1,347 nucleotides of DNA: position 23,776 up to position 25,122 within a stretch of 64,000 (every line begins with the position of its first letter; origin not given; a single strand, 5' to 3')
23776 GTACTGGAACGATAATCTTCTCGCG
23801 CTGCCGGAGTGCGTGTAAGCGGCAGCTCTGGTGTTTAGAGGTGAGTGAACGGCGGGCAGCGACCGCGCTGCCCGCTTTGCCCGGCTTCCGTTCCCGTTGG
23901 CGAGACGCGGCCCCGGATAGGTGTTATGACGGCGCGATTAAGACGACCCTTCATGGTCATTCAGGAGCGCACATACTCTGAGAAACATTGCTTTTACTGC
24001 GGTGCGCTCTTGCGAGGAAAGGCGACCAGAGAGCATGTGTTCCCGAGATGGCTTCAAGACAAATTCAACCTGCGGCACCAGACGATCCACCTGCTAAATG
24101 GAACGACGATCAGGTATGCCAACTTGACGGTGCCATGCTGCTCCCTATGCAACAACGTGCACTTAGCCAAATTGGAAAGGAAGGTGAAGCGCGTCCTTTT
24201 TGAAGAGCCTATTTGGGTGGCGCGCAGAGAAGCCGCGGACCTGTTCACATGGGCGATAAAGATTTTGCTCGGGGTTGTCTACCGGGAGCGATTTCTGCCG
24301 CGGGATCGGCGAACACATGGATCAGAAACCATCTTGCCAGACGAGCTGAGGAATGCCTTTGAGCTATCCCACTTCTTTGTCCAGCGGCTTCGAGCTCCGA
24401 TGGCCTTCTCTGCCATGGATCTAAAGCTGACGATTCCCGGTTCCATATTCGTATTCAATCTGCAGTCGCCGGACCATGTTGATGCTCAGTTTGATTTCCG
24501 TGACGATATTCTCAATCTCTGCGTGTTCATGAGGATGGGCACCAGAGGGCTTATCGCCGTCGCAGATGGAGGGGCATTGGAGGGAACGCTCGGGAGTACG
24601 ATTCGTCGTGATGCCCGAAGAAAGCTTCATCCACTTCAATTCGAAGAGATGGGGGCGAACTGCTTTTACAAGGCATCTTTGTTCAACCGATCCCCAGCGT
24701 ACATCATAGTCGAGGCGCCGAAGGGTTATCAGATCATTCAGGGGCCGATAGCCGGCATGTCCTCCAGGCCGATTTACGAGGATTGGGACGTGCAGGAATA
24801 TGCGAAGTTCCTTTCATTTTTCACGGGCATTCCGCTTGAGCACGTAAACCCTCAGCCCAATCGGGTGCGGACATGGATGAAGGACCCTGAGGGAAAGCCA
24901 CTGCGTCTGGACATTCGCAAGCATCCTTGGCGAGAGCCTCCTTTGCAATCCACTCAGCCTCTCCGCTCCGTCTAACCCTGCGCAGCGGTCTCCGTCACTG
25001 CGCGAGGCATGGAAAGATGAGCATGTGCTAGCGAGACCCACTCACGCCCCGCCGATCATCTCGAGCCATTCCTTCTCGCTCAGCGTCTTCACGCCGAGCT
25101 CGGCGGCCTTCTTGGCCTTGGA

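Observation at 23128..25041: Low-GC two-gene islet (DUF3892-like protein + HNH-type nuclease with an unknown 270-aa domain) between pepP and ligA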

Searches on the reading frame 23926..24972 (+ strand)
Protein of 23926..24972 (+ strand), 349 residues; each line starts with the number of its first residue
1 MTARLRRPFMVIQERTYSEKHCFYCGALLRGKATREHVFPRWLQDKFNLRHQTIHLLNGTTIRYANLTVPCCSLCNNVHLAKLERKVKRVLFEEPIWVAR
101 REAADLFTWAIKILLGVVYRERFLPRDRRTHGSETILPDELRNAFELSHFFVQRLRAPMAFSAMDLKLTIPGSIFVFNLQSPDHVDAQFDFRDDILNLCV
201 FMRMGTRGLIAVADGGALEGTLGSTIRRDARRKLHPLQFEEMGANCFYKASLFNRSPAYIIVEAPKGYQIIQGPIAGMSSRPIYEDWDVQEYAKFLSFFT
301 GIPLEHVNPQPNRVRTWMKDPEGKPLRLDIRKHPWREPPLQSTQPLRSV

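Call 3: search_protein_families(library=pfam, proteins=[window:23926-24972:+], max_evalue=1)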
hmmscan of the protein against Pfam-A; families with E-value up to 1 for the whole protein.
seq(349 aa): 0 families

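Call 4: search_protein_families(library=padloc, proteins=[window:23926-24972:+], max_evalue=1)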
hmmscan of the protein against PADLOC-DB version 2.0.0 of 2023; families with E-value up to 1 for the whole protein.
seq(349 aa): 0 families

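Call 6: search_protein_families(library=ncbifam, proteins=[window:23926-24972:+], max_evalue=1)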
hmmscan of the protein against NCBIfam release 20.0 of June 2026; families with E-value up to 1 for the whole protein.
seq(349 aa): 0 families

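Call 7: search_protein_families(library=phrogs, proteins=[window:23926-24972:+], max_evalue=1)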
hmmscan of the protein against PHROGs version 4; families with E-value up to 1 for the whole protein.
seq(349 aa): 2 families
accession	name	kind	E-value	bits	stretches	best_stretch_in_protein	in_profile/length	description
phrog_10503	-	unknown function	8.6e-06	26.5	1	21-94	36-106/251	-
phrog_2118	-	DNA, RNA and nucleotide metabolism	0.026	15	1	18-77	175-219/301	HNH endonuclease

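Call 8: search_solved_structures(query=window:23926-24972:+, max_evalue=10)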
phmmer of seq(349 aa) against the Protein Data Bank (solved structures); distinct sequences matched with E-value up to 10: 0.

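Call 10: find_homologous_proteins(query=window:23926-24972:+)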
Query seq(349 aa) (349 aa): 120 proteins with E <= 0.001 among 1674 candidates.
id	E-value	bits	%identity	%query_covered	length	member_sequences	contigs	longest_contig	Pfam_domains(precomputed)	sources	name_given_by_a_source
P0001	3.2e-176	604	100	75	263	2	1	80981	-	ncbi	ncbi:MAG: hypothetical protein ACOY3L_08420 [Pseudomonadota bacterium]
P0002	2.0e-133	463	58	95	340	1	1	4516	-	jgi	jgi:hypothetical protein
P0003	1.1e-121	424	56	94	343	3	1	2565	-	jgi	jgi:hypothetical protein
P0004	7.2e-121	422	56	94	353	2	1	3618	-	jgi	jgi:hypothetical protein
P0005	1.7e-120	420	53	96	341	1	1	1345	-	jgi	jgi:hypothetical protein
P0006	1.8e-115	404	54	93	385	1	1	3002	-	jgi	-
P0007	1.4e-113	398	53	93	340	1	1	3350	-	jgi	jgi:hypothetical protein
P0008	9.6e-111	388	54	93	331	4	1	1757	-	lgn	-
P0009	1.6e-110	388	51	94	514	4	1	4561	PF08818.17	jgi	jgi:hypothetical protein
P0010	5.6e-110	386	52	92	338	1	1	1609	-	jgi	jgi:hypothetical protein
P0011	1.8e-109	384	50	94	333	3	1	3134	-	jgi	jgi:hypothetical protein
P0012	3.3e-109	383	72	64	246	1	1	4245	-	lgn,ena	-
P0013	5.2e-109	383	51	95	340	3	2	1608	-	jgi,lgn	jgi:hypothetical protein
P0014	1.3e-108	381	51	95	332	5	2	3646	-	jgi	jgi:hypothetical protein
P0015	1.7e-108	381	53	92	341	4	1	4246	-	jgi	jgi:hypothetical protein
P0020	1.4e-106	375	49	93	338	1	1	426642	-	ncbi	ncbi:MAG: hypothetical protein ACJ8F3_12655 [Xanthobacteraceae bacterium]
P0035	6.5e-102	359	49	91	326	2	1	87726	-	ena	-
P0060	2.8e-70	255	38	94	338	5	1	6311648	-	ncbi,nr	ncbi:hypothetical protein ATH90_4492 [Pseudomonas lurida]|nr:hypothetical protein ATH90_4492 [Pseudo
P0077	1.5e-58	217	36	90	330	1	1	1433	PF14279.13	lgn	-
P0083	1.4e-56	210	35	95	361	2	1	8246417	-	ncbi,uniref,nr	ncbi:hypothetical protein OG824_20395 [Streptomyces prunicolor]|uniref:hypothetical protein n=1 Tax=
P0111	1.4e-36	144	33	89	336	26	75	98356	PF14279.13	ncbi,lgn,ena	-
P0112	3.1e-36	143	33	88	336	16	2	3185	PF14279.13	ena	-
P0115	1.2e-34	138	33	83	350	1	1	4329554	-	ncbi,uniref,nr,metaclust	ncbi:hypothetical protein [Falsihalocynthiibacter arcticus]|uniref:Uncharacterized protein n=1 Tax=F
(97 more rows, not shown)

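Call 12: find_encoding_contigs(protein=P0020, flank=6000, max_places=3)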
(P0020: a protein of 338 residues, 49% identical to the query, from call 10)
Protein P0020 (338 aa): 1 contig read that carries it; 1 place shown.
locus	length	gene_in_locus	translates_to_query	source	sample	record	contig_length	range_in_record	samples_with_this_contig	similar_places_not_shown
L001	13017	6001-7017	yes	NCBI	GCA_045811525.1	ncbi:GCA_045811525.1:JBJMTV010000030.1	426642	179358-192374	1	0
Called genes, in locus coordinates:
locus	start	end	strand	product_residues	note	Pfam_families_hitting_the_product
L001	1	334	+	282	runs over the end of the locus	PF08543:Phos_pyr_kin, PF00294:PfkB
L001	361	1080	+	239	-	-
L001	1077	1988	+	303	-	PF03976:PPK2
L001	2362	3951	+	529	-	PF00682:HMGL-like, PF22617:HCS_D2, PF08502:LeuA_dimer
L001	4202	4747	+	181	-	PF07813:LTXXQ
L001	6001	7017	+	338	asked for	-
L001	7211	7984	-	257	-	PF00106:adh_short, PF08659:KR (weak), PF13561:adh_short_C2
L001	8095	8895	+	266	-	PF00528:BPD_transp_1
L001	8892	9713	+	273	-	PF00528:BPD_transp_1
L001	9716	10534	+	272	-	PF00005:ABC_tran, PF13304:AAA_21 (faint)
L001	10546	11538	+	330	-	PF13379:NMT1_2, PF09084:NMT1, PF12974:Phosphonate-bd (weak)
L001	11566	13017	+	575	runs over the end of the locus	PF02538:Hydantoinase_B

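Call 13: find_encoding_contigs(protein=P0035, flank=6000, max_places=3)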
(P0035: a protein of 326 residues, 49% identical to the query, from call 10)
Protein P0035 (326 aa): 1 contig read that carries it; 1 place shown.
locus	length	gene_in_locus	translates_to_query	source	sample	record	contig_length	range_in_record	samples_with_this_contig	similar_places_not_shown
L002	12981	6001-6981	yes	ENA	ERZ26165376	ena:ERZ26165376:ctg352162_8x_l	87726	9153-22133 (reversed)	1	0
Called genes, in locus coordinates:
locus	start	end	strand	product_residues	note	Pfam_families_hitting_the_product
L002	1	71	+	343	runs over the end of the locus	PF00487:FA_desaturase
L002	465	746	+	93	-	PF12071:DUF3551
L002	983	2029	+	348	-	PF01208:URO-D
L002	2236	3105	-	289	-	PF00126:HTH_1, PF03466:LysR_substrate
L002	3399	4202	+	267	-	PF01370:Epimerase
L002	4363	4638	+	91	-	PF01208:URO-D (weak)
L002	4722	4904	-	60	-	-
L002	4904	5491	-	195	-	PF27874:Mob_CxxC_CxxC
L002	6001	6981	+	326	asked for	-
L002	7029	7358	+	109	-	PF01527:HTH_Tnp_1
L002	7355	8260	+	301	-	PF13276:HTH_21, PF00665:rve, PF13683:rve_3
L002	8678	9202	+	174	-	PF03887:YfbU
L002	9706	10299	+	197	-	-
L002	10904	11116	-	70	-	-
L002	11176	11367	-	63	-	-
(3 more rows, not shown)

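Call 16: find_related_loci(query=A1, collection=genome_contigs, flank=8000)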
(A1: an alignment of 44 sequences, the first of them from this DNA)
Query A1 (349 aa) in genome_contigs; peptide patterns used: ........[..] (x = any residue, [..] = any of these).
142 stretches matched a pattern; 116 encode a relative of the query (tblastn E <= 1e-3); the best 80 are kept; 80 distinct loci.
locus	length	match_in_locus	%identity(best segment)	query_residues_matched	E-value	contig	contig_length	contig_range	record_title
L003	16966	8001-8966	52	2-323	8e-111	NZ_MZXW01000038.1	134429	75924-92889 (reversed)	Bradyrhizobium betae strain Opo-243 NODE_20, whole genome shotgun sequence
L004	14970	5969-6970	48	11-344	8e-111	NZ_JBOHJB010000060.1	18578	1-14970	MAG: Methyloceanibacter sp. isolate SE1510_concoct.bin.5 NODE_667_length_18578_cov_2.012845, whole genome shotgun sequen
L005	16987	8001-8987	48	4-332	6e-104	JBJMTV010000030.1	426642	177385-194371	MAG: Xanthobacteraceae bacterium isolate H3_16_all_fractions_metab_conc_31_63_0 k255_5094396, whole genome shotgun seque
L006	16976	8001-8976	57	9-334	8e-95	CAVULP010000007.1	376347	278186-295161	MAG: uncultured Alphaproteobacteria bacterium isolate MFD06435.bin.2.144 genome assembly, contig: contig_32157, whole ge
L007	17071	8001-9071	39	9-339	1e-77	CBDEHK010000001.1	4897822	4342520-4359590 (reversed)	MAG: Alphaproteobacteria bacterium isolate b8b7b69a-d3a0-4c11-b006-0a04b1716f3a genome assembly, contig: contig_1, whole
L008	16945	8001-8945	40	6-323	4e-75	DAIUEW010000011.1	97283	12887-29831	MAG TPA_asm: Candidatus Sulfotelmatobacter sp. isolate CTOTU28689 NODE_72_length_97283_cov_14.066874, whole genome shotg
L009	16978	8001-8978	37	9-335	3e-73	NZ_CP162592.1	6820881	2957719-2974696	Pseudomonas sp. B22129 chromosome, complete genome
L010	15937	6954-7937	40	1-330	2e-72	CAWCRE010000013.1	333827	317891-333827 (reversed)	MAG: Terriglobia bacterium isolate MFD01213.bin.2.134 genome assembly, contig: contig_5315, whole genome shotgun sequenc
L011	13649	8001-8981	38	9-336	7e-72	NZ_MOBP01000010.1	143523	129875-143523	Pseudomonas frederiksbergensis strain 39A2 39A2_contig_10, whole genome shotgun sequence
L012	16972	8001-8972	37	11-335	5e-73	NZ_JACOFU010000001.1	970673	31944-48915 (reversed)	Undibacterium amnicola strain KCTC 52442 1, whole genome shotgun sequence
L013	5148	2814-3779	36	2-328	2e-65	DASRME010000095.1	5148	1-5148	MAG TPA_asm: Atribacterota bacterium isolate SMAG_U10207 k141_34380, whole genome shotgun sequence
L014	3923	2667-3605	38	12-328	2e-64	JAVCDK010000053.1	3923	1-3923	MAG: Candidatus Celaenobacter antarcticus isolate MAG_3300025698_8 Ga0208771_1008515, whole genome shotgun sequence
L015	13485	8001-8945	36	18-335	5e-63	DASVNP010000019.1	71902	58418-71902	MAG TPA_asm: Paraburkholderia sp. isolate SMAG_U3130 k141_831997, whole genome shotgun sequence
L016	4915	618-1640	34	9-324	4e-62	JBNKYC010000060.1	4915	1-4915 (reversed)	MAG: Polyangiaceae bacterium isolate D1D2.bin.32.orig k141_1587485, whole genome shotgun sequence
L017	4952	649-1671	34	9-324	4e-62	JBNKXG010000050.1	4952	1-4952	MAG: Opitutaceae bacterium isolate D2.bin.11.permissive NODE_51_length_4952_cov_15.102359, whole genome shotgun sequence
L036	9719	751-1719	33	13-334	6e-52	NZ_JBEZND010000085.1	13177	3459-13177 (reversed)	Streptomyces sp. NPDC048106 NPDC048106_146_F5.ctg-0085, whole genome shotgun sequence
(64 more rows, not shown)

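Call 28: predict_structure(alignment_id=A1)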
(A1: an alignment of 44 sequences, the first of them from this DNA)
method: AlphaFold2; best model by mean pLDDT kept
length: 349 residues; sequences in the alignment: 44
mean_pLDDT: 90.0   pTM: 0.89
mean pLDDT of the five models: 90.0, 89.5, 89.2, 88.8, 88.7
residues with pLDDT >= 90: 266; 70-90: 51; 50-70: 16; < 50: 16
segments of 3 or more residues with pLDDT < 50: 1-5, 339-349
pLDDT, mean of each block of 10 residues (from residue 1): 51 76 92 93 97 91 96 96 98 98 98 95 77 71 88 93 89 98 96 96 98 96 96 98 98 93 93 89 96 97 96 95 97 77 38
secondary structure, 60 per line:
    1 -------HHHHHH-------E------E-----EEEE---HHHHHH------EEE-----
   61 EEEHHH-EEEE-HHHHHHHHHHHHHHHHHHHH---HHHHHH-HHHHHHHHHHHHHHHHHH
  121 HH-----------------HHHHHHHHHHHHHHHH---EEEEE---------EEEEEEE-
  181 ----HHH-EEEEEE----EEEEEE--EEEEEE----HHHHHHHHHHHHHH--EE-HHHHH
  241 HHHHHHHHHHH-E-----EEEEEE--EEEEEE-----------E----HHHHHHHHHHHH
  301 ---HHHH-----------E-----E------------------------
elements in order: H8-13 E34-37 H41-46 E53-55 E61-63 E68-71 H73-92 H96-101 H103-122 H140-155 E159-163 E173-179 E189-194 E199-204 E207-212 H217-230 H236-251 E259-264 E267-272 H289-300 H304-307

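Call 31: fold_search(model_id=the predicted structure, library=pdb)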
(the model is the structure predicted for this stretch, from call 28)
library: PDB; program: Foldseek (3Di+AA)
matches with E <= 10: 166; with E <= 0.001: 0
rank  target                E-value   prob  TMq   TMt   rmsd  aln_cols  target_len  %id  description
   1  9rs8_B                3.8e-01  0.02  0.10  0.09  17.6       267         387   13  human Fuzzy-Inturned (released 2025-07-30)
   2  7krj_A                6.3e-01  0.02  0.09  0.06  18.1       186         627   14  The GR-Maturation Complex: Glucocorticoid Receptor in complex with Hsp90 and co-chaperone p23 (released 2022-01-12)
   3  4h6y_B                8.9e-01  0.01  0.08  0.08  22.1       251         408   11  Crystal structure of the DH-PH-PH domain of FARP1 (released 2013-03-13)
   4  1hjx_D                1.1e+00  0.03  0.09  0.09  15.5       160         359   11  Ligand-induced signalling and conformational change of the 39 kD glycoprotein from human articular chondrocytes (released 2003-03-11)
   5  1hjx_A                1.4e+00  0.03  0.08  0.08  15.8       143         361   10  Ligand-induced signalling and conformational change of the 39 kD glycoprotein from human articular chondrocytes (released 2003-03-11)
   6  5xep_D                1.7e+00  0.03  0.06  0.06  12.1        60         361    8  Crystal structure of BRP39, a chitinase-like protein, at 2.6 Angstorm resolution (released 2018-04-11)
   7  6g9c_A                1.7e+00  0.02  0.09  0.08  15.5       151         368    6  Crystal structure of immunomodulatory active chitinase from Trichuris suis, TsES1 (released 2019-04-24)
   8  6uep_B                1.8e+00  0.05  0.10  0.17  13.4       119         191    9  Structure of A. thaliana TBP bound to a DNA site with a C-C mismatch (released 2020-09-02)
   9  3alg_A                1.8e+00  0.03  0.09  0.09  15.8       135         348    6  Crystal Structure of Class V Chitinase (E115Q mutant) from Nicotiana tobaccum in complex with NAG4 (released 2011-03-23)
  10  2pcd_A                2.0e+00  0.01  0.08  0.12  16.1       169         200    5  STRUCTURE OF PROTOCATECHUATE 3,4-DIOXYGENASE FROM PSEUDOMONAS AERUGINOSA AT 2.15 ANGSTROMS RESOLUTION (released 1994-12-20)
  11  7egb_P                2.1e+00  0.08  0.11  0.19   7.0        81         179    9  TFIID-based holo PIC on SCP promoter (released 2021-05-05)
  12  8iue_U                2.1e+00  0.05  0.11  0.20  12.9       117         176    8  RNA polymerase III pre-initiation complex melting complex 1 (released 2023-05-24)
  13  9iuh                  2.1e+00  0.04  0.06  0.05   9.6        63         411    6  Crystal structure of Chitinase from Vibrio parahaemolyticus at pH6.5 (released 2024-09-25)
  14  2x8x                  2.1e+00  0.02  0.06  0.09  15.9        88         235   16  Structure of the N-terminal domain of Omp85 from the Thermophilic Cyanobacterium Thermosynechococcus elongatus (released 2010-03-23)
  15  1hjx_C                2.1e+00  0.02  0.09  0.09  15.5       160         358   11  Ligand-induced signalling and conformational change of the 39 kD glycoprotein from human articular chondrocytes (released 2003-03-11)
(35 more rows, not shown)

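Call 32: fold_search(model_id=the predicted structure, library=viral)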
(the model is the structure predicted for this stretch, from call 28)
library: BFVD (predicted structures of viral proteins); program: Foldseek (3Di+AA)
matches with E <= 10: 290; with E <= 0.001: 0
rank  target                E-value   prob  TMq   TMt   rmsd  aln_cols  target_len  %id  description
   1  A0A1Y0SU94            1.1e-01  0.13  0.11  0.26  15.2       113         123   12  Uncharacterized protein [Pseudomonas phage Phabio]
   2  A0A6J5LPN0            1.6e-01  0.02  0.08  0.04  24.1       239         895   10  Phage tail tape measure protein [uncultured Caudovirales phage]
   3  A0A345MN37            1.7e-01  0.03  0.08  0.09  20.8       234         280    8  (no name in the UniProt tables at hand)
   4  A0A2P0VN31            3.0e-01  0.09  0.12  0.22  15.2       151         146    9  Uncharacterized protein [Tetraselmis virus 1]
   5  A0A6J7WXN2            3.5e-01  0.18  0.10  0.43   4.5        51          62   14  Uncharacterized protein [uncultured Caudovirales phage]
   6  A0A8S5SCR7            3.5e-01  0.02  0.06  0.06  14.5       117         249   11  Prohead serine protease [Siphoviridae sp. ctt1f11]
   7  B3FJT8                4.9e-01  0.08  0.10  0.21  15.2        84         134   11  Uncharacterized protein [Pseudomonas phage 201phi2-1]
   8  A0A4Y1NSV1            5.5e-01  0.25  0.10  0.44   7.7        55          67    9  (no name in the UniProt tables at hand)
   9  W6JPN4                5.9e-01  0.03  0.09  0.15  14.6       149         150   10  Gamma-glutamyl cyclotransferase like [Alphaentomopoxvirus acuprea]
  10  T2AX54                5.9e-01  0.03  0.09  0.08  16.4       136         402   12  (no name in the UniProt tables at hand)
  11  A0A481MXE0            6.2e-01  0.01  0.10  0.07  24.2       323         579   11  (no name in the UniProt tables at hand)
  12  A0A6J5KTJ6            7.0e-01  0.08  0.11  0.29   6.8        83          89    8  Uncharacterized protein [uncultured Caudovirales phage]
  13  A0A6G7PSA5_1          7.0e-01  0.04  0.12  0.05  19.9       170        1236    9  (no name in the UniProt tables at hand)
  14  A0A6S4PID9            8.7e-01  0.28  0.09  0.59   2.2        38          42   10  Uncharacterized protein [uncultured phage_MedDCM-OCT-S35-C6]
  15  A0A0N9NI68            8.7e-01  0.05  0.08  0.19  18.6        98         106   16  Uncharacterized protein [Acidianus bottle-shaped virus 3 strain ABV3]
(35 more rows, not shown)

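Call 35: search_protein_families(library=pfam, alignment_id=A1, max_evalue=0.01)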
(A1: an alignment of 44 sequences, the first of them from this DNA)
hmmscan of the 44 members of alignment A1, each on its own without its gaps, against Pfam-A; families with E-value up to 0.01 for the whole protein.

A. member 1, seq(349 aa): 0 families

B. families by the number of members that match (of 44 scanned): 4 families
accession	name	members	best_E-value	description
PF14279.12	HNH_5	22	8.2e-06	HNH endonuclease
PF10460.15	Peptidase_M30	1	0.0052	Peptidase M30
PF13423.12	UCH_1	1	0.0072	Ubiquitin carboxyl-terminal hydrolase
PF17196.9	DUF5133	1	0.0079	Protein of unknown function (DUF5133)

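Call 38: find_encoding_contigs(protein=P0012, flank=5000, max_places=3)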
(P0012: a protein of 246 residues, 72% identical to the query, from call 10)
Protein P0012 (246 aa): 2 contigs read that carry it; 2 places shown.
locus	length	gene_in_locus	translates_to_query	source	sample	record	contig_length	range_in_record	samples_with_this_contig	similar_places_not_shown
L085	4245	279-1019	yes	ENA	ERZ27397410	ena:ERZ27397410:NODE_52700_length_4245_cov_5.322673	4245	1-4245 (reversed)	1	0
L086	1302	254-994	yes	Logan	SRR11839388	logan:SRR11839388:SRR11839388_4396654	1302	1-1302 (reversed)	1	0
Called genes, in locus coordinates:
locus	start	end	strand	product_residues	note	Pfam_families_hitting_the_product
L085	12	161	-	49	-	-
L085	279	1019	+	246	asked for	-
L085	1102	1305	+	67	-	-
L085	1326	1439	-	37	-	-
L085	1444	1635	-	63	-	PF00239:Resolvase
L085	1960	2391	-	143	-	-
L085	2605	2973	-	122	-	-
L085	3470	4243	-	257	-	?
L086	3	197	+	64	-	?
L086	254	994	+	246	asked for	-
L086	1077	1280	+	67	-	-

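Call 39: find_encoding_contigs(protein=P0002, flank=5000, max_places=3)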
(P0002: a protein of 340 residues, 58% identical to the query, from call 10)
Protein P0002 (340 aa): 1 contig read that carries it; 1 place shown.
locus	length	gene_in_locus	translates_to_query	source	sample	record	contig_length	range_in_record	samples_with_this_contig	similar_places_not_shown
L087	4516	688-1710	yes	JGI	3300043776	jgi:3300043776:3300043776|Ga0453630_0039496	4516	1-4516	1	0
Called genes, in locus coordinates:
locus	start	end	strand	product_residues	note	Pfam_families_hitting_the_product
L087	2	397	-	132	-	?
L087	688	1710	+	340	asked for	-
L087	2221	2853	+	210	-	-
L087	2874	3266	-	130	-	-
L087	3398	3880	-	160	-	-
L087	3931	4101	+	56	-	-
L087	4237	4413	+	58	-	-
